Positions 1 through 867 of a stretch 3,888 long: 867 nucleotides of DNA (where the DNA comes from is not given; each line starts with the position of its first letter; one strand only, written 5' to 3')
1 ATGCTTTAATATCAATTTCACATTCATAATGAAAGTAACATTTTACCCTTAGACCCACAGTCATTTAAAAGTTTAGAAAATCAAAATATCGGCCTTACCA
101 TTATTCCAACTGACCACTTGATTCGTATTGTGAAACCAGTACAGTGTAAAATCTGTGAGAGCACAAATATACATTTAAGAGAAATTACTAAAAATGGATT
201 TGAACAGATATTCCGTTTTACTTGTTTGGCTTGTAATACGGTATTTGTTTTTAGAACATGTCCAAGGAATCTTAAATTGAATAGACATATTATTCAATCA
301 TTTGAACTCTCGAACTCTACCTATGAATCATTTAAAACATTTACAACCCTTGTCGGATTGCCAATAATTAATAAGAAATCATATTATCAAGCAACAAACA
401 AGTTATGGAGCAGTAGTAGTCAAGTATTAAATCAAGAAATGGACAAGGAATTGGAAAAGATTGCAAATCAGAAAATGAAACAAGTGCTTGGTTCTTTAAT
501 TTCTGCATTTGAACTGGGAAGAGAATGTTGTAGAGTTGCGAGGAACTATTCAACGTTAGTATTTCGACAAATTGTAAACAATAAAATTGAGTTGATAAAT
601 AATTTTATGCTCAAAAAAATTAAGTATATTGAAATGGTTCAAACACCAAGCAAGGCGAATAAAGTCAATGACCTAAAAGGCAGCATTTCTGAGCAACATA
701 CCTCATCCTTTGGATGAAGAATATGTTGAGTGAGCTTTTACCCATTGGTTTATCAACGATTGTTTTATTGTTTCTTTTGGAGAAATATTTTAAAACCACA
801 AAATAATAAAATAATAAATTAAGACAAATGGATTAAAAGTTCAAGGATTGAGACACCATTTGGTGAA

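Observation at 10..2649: Zn-ribbon ORF and DDE-like ORF in the same frame, split by an 816-bp repeat-bearing insert: an interrupted Merlin/IS1595-like transposase gene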

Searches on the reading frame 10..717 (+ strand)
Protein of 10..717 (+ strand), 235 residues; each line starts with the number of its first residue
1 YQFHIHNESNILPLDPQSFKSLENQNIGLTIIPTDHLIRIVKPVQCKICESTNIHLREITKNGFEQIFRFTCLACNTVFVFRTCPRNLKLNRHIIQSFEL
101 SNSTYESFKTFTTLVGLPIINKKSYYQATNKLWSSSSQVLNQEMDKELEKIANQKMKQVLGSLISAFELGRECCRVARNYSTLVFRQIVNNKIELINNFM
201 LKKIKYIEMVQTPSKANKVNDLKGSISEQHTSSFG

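Call 3: search_protein_families(library=pfam, proteins=[window:10-717:+], max_evalue=1)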
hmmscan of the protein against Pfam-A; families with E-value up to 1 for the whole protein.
window:10-717:+ (235 aa): 2 families
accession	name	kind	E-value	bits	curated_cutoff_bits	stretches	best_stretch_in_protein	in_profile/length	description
PF20700.3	Mutator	-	5.2e-10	39.2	26.5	1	31-153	4-135/357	Mutator-like transposase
PF11433.13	DUF3198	-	0.2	11.9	28.7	1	204-232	4-34/50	Protein of unknown function (DUF3198)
